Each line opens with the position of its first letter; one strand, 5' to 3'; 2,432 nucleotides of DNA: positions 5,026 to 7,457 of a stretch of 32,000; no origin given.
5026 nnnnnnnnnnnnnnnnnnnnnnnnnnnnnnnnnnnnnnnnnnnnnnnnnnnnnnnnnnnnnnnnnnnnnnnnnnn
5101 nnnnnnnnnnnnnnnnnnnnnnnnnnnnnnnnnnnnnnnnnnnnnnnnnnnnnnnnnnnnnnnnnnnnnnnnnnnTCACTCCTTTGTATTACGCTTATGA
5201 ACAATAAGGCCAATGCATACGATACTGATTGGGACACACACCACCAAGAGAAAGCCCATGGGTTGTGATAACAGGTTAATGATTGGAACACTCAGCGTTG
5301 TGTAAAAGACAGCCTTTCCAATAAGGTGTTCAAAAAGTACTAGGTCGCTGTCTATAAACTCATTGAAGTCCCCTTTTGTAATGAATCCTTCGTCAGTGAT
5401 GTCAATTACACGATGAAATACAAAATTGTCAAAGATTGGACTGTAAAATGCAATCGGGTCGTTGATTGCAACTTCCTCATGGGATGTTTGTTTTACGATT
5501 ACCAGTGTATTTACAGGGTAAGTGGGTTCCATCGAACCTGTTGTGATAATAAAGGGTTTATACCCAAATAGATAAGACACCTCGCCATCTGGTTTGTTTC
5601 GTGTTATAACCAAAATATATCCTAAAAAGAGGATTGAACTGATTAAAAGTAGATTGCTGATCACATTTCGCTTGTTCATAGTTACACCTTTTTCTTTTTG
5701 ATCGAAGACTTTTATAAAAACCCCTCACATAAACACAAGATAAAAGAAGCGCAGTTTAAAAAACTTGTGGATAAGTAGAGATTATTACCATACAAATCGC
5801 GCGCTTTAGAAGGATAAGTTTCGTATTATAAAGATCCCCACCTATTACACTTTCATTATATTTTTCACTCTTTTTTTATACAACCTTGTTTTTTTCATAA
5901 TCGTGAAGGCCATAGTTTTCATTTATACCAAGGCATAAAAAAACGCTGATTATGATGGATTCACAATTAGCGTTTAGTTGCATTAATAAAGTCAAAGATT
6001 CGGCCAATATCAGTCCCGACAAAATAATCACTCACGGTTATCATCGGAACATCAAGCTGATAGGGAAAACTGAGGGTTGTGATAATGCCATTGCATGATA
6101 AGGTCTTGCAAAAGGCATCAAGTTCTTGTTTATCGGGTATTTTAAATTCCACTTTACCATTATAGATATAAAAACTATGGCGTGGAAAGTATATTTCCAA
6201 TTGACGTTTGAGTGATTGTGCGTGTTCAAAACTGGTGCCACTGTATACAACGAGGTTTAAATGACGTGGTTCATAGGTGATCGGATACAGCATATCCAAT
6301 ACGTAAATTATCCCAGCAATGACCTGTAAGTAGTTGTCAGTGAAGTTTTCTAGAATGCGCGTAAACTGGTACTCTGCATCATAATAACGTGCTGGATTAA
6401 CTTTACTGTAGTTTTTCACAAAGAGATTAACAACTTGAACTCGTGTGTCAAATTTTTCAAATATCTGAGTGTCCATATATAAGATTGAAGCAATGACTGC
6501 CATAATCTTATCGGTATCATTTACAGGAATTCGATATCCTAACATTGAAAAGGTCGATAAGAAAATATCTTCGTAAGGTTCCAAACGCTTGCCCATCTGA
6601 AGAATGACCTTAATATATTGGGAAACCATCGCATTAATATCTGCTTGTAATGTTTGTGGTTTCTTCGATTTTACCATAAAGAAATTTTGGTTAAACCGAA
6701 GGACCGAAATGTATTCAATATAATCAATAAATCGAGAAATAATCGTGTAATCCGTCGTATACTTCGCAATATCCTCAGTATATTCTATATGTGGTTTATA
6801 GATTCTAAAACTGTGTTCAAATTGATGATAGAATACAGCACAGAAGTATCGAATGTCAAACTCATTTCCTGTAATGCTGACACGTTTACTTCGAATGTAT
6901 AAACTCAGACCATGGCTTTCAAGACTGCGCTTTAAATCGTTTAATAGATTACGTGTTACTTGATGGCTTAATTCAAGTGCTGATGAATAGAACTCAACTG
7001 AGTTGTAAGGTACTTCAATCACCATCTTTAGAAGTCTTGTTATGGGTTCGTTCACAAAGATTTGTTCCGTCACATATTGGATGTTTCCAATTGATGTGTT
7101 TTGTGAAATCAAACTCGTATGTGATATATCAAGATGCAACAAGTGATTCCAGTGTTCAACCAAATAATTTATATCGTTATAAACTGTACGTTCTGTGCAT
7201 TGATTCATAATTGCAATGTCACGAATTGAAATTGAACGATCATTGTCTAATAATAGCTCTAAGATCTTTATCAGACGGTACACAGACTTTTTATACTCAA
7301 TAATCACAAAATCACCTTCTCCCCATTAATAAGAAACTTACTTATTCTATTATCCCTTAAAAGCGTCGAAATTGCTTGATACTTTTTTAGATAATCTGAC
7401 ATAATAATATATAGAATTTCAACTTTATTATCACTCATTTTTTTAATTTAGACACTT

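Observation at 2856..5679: Two-gene module: SipW-type signal peptidase plus a cognate substrate that is a TasA/camelysin-like head fused to Ig-like domains and an RCC1 propeller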

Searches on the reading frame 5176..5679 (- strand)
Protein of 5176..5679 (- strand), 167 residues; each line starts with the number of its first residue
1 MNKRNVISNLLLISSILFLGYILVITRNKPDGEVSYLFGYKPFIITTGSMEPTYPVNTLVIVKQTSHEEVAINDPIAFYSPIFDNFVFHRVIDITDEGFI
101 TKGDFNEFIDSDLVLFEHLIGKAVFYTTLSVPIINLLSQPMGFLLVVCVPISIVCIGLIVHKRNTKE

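Call 4: search_protein_families(library=pfam, proteins=[window:5176-5679:-], max_evalue=0.1)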
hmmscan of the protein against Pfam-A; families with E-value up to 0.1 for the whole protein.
window:5176-5679:- (167 aa): 1 family
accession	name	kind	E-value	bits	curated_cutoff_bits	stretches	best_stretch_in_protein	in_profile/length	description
PF10502.14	Peptidase_S26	-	0.0059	17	22.9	1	37-82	20-67/168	Signal peptidase, peptidase S26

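Call 5: search_protein_families(library=ncbifam, proteins=[window:5176-5679:-], max_evalue=0.1)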
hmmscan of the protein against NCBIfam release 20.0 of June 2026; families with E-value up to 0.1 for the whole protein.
window:5176-5679:- (167 aa): 3 families
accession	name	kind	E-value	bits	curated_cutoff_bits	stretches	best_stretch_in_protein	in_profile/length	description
TIGR02228.1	sigpep_I_arch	equivalog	3.6e-19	69.2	51.85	1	3-151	3-147/158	signal peptidase I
NF046067.1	SigPepSipWBacil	equivalog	1e-16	61.1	190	1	5-150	6-153/189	signal peptidase I SipW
TIGR02227.1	sigpep_I_bact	equivalog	0.00038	20.4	47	1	37-101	17-84/162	signal peptidase I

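Call 14: find_related_loci(query=window:5176-5679:-, collection=genome_contigs, flank=10000)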
Query window:5176-5679:- (167 aa) in genome_contigs; peptide patterns used: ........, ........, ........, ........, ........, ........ (x = any residue, [..] = any of these).
115 stretches matched a pattern; 6 encode a relative of the query (tblastn E <= 1e-3); 6 distinct loci.
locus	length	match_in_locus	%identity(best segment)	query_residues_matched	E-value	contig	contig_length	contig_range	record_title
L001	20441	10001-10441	40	6-151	1e-30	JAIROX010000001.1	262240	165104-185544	MAG: Candidatus Nomurabacteria bacterium isolate Cf509_bin11 k119_229089, whole genome shotgun sequence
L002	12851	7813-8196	41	36-161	6e-28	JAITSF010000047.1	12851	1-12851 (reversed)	MAG: Candidatus Nomurabacteria bacterium isolate Roe453_bin68 k119_1488577, whole genome shotgun sequence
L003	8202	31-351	52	35-140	4e-36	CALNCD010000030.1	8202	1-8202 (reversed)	MAG TPA_asm: uncultured Erysipelotrichaceae bacterium isolate SRR1561996_bin.160_CONCOCT_v1.1_MAG genome assembly, conti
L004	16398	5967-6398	33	22-164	5e-16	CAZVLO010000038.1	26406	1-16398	MAG TPA_asm: uncultured Papillibacter sp. isolate SRP239243_co1_361 genome assembly, contig: NODE_2691_length_26406_cov_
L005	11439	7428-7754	35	32-138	2e-13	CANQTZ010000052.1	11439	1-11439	MAG: uncultured Clostridia bacterium isolate Lapin-008__bin60 genome assembly, contig: Lapin-008__NODE_5820_length_11439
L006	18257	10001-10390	35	10-142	2e-15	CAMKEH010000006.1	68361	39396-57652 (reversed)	MAG: uncultured Clostridium sp. isolate SRR12081292_bin.111_metaWRAP_v1.3_MAG genome assembly, contig: ERZ12289771.395,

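Call 16: search_protein_families(library=ncbifam, proteins=[L003:453-2750:+, L003:453-1200:+], max_evalue=10)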
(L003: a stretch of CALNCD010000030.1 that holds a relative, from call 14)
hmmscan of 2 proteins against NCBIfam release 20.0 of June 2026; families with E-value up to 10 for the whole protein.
L003:453-2750:+ (765 aa): 2 families
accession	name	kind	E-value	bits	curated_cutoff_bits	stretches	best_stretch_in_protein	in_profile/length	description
TIGR02588.1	TIGR02588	hypoth_equivalog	0.18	11.8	95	1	358-413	34-88/122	TIGR02588 family protein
NF033932.1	LapB_rpt_80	domain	0.5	10.7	45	2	292-324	1-35/83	LapB repeat-containing protein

L003:453-1200:+ (249 aa): 0 families

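Call 17: search_protein_families(library=pfam, proteins=[L003:453-2750:+, L003:453-1200:+], max_evalue=10)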
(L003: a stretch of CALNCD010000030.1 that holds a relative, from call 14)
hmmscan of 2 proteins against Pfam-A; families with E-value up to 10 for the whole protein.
L003:453-2750:+ (765 aa): 7 families
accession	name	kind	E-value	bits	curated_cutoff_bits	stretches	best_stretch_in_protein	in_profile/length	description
PF25390.1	WD40_RLD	-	6.2e-65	220.3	150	2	555-757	90-288/363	RCC1-like domain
PF00415.24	RCC1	-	5.2e-48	161.9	21.7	7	418-467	1-50/50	Regulator of chromosome condensation (RCC1) repeat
PF13540.12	RCC1_2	-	3.1e-33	113.1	22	7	454-482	1-29/30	Regulator of chromosome condensation (RCC1) repeat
PF16403.11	Bact_surface_Ig-like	-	1.1e-19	70.7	27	2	247-315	1-71/71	Bacterial surface protein, Ig-like domain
PF25384.1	Alsin_RLD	-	0.00014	21.7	100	2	630-747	242-352/405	Alsin RCC1-like domain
PF18981.6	InlK_D3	-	0.031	14.8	25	1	371-397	47-73/75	Internalin K domain (D3/D4)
PF07523.18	Big_3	-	0.23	12.2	21.2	1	280-310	37-65/68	Bacterial Ig-like domain (group 3)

L003:453-1200:+ (249 aa): 1 family
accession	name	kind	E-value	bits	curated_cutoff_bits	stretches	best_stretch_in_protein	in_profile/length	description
PF08522.16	BT_3987-like_N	-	0.36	11.9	25.9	0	78-114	25-64/120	BT_3987-like, N-terminal domain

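Call 99: search_protein_families(library=pfam, proteins=[L001:9884-11062:+, L002:7711-8787:+, L002:1958-6022:-], max_evalue=0.01)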
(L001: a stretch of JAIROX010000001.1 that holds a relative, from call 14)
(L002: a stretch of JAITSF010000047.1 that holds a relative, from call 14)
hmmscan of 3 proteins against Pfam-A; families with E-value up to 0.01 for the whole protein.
L001:9884-11062:+ (393 aa): 5 families
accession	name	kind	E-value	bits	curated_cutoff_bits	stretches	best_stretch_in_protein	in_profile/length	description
PF04203.18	Sortase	-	2.1e-19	70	26.6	1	270-386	1-121/125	Sortase domain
PF10502.14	Peptidase_S26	-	6.8e-06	26.6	22.9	1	57-127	6-78/168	Signal peptidase, peptidase S26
PF19592.4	DUF6097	-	0.00028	21.5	27.5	0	148-227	41-116/152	Family of unknown function (DUF6097)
PF03706.18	LPG_synthase_TM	-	0.0034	17.3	33.4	1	179-253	116-188/302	Lysylphosphatidylglycerol synthase TM region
PF20237.3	DUF6594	-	0.0097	16.3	30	0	173-226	168-217/238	Family of unknown function (DUF6594)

L002:7711-8787:+ (359 aa): 3 families
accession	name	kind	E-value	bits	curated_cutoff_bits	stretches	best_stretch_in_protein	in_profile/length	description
PF04203.18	Sortase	-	2.1e-24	86.1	26.6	1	236-356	1-123/125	Sortase domain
PF10502.14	Peptidase_S26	-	5.6e-05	23.6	22.9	1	22-115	9-100/168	Signal peptidase, peptidase S26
PF04932.20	Wzy_C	-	0.0057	16.9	31.7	1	145-206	16-69/149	O-Antigen ligase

L002:1958-6022:- (1354 aa): 2 families
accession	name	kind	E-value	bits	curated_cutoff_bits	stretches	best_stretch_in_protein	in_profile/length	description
PF12810.13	ALK_LTK_GRD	-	7.9e-150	498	24.5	4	800-1055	7-242/243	ALK/LTK, Glycine-rich domain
PF16403.11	Bact_surface_Ig-like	-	2.6e-37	127.1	27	2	373-445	1-71/71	Bacterial surface protein, Ig-like domain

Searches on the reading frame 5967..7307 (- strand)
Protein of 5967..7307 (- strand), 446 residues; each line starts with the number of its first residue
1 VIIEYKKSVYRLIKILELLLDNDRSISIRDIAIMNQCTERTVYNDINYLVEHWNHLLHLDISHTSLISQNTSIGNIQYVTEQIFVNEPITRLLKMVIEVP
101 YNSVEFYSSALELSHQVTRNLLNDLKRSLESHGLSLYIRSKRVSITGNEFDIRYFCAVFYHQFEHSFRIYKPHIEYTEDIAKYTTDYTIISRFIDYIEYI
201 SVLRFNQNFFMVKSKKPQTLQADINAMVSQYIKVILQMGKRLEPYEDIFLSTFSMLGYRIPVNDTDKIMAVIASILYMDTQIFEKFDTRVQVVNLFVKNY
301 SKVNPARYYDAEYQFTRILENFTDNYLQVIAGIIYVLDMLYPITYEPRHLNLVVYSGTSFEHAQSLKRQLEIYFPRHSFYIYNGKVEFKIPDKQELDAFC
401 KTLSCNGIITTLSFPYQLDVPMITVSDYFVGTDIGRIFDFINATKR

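Call 4: search_protein_families(library=pfam, proteins=[window:5967-7307:-], max_evalue=0.1)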
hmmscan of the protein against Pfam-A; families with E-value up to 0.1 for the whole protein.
window:5967-7307:- (446 aa): 7 families
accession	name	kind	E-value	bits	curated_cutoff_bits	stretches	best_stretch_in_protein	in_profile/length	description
PF05043.19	Mga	-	7.4e-08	33.3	21.1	1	79-160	8-87/87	Mga helix-turn-helix domain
PF08279.18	HTH_11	-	8.9e-06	25.9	25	1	11-49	1-39/55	HTH domain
PF08280.17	HTH_Mga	-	0.00027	21.3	23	1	9-62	4-56/59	M protein trans-acting positive regulator (MGA) HTH domain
PF25457.1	IRF-2BP1_2_M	-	0.013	15.4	23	1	93-132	81-120/162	IRF-2BP1/2 middle domain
PF02165.20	WT1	-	0.06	13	27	1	52-137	151-240/290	Wilm's tumour protein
PF13384.12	HTH_23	-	0.062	13.6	24.6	0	10-44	5-36/50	Homeodomain-like domain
PF21476.4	PF0610-like_N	-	0.093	13.4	33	0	14-48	5-37/50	PF0610-like, N-terminal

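Call 5: search_protein_families(library=ncbifam, proteins=[window:5967-7307:-], max_evalue=0.1)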
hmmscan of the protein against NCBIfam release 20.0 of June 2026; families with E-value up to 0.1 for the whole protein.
window:5967-7307:- (446 aa): 2 families
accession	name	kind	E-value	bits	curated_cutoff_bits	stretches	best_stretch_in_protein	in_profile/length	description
NF053736.1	AcpB_EbpR_MafR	subfamily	1.8e-29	103.3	130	2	6-253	2-259/481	AcpB/EbpR/MafR family transcriptional regulator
NF053735.1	glob_reg_MafR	equivalog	2.5e-09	36.5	450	1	6-162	5-156/472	global transcriptional activator MafR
